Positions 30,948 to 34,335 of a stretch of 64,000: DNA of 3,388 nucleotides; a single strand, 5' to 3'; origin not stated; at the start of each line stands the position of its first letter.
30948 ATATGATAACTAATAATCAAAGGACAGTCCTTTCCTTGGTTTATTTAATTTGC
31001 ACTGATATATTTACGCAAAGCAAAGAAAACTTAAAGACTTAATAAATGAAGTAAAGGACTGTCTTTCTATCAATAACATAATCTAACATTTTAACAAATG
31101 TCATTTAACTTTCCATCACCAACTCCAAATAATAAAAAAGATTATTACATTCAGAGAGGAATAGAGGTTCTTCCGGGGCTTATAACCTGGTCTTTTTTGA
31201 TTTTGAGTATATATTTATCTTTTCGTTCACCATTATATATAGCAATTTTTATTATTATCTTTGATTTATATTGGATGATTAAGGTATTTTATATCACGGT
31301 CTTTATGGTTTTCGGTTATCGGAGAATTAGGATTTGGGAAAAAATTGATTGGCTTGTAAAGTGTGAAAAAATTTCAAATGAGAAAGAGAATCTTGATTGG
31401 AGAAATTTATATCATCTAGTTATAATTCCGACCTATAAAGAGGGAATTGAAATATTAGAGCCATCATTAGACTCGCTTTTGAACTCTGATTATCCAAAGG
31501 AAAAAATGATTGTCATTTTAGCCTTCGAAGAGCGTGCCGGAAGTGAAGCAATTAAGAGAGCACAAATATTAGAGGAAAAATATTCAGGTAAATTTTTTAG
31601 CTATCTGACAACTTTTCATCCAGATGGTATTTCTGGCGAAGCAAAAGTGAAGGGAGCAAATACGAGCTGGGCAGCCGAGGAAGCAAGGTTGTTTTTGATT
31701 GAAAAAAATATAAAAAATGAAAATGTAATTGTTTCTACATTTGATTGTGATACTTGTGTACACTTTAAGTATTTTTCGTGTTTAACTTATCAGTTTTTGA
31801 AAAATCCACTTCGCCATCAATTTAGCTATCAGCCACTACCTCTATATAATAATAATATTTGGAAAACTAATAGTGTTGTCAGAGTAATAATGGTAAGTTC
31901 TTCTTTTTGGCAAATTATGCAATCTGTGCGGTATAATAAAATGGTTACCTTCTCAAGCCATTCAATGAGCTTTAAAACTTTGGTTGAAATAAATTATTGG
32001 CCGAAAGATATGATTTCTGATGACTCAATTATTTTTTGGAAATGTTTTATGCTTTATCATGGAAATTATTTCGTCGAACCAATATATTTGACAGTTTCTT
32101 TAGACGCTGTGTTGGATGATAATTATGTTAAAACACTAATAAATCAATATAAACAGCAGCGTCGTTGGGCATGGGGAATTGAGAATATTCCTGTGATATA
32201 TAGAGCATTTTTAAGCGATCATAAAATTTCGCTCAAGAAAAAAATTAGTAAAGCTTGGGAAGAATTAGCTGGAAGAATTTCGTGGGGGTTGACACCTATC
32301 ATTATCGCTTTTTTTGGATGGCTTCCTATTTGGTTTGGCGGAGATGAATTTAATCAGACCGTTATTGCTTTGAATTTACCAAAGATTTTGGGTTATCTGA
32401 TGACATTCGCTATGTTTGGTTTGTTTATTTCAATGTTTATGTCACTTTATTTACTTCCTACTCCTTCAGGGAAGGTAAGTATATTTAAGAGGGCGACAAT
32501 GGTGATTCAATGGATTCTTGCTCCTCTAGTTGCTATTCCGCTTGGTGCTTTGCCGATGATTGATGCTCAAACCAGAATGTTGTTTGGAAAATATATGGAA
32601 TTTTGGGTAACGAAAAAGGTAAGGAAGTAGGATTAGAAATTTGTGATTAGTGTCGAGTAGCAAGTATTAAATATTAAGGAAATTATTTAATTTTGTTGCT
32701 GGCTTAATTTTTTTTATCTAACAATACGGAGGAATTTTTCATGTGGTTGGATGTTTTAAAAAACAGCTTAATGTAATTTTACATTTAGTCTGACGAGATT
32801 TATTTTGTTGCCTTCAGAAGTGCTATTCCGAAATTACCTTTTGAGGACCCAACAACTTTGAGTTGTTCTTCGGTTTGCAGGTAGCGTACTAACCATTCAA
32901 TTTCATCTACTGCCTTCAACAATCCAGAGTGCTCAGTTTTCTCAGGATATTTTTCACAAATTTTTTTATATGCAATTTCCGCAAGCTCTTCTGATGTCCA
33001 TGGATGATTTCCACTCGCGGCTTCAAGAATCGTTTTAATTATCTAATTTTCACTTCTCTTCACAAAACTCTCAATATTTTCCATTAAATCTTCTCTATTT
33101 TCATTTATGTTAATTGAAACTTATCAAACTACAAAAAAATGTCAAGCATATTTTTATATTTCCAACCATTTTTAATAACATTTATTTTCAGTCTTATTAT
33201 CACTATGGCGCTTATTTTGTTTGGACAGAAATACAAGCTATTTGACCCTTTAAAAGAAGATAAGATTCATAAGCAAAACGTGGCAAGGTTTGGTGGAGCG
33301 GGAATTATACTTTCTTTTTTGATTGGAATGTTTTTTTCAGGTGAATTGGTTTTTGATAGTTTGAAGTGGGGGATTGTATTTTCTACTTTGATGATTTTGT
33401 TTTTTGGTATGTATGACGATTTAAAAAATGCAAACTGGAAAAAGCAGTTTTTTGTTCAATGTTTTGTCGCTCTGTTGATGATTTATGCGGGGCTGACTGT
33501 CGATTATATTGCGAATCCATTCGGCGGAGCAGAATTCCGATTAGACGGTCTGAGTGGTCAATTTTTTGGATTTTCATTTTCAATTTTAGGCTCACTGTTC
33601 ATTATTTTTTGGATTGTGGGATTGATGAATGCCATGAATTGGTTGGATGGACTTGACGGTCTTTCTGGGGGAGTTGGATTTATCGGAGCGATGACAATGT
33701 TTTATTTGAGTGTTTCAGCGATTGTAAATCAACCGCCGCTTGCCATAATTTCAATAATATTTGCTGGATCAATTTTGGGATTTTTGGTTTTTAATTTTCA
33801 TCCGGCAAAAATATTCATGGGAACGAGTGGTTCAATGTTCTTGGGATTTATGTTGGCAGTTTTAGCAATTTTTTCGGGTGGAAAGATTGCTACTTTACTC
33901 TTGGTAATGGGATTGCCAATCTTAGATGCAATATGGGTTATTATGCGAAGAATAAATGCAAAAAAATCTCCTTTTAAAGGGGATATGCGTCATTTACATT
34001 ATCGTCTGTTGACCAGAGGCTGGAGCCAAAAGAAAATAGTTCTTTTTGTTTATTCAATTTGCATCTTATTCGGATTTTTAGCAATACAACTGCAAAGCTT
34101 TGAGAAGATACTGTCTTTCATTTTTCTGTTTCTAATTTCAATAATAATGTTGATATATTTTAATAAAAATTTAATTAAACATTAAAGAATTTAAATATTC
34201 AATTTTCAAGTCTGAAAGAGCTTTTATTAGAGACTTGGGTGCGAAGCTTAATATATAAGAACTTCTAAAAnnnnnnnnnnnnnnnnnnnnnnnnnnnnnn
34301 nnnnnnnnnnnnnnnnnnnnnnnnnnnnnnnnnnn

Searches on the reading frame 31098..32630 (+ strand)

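Call 51: search_protein_families(library=pfam, proteins=[window:31098-32630:+], max_evalue=0.001)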
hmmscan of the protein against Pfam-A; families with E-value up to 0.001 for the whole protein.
window:31098-32630:+ (510 aa): 1 family
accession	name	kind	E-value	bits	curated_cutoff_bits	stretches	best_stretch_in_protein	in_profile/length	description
PF13632.12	Glyco_trans_2_3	-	3.8e-07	30.5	27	1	212-450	2-176/198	Glycosyl transferase family group 2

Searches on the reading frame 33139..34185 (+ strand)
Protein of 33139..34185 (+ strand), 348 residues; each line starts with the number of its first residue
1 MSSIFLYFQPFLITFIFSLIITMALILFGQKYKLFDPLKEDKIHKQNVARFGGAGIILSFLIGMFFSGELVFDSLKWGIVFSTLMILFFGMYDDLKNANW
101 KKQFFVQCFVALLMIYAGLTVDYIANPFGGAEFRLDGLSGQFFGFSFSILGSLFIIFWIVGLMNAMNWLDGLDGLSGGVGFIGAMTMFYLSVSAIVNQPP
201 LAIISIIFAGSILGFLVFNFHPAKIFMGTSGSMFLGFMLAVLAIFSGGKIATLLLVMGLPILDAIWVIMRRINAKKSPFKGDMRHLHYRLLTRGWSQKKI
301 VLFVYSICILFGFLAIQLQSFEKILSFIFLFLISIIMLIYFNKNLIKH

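Call 51: search_protein_families(library=pfam, proteins=[window:33139-34185:+], max_evalue=0.001)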
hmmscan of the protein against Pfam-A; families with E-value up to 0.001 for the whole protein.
window:33139-34185:+ (348 aa): 1 family
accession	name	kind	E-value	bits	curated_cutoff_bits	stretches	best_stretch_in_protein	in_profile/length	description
PF00953.26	Glycos_transf_4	-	1.3e-37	129.7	27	1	77-246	2-159/160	Glycosyl transferase family 4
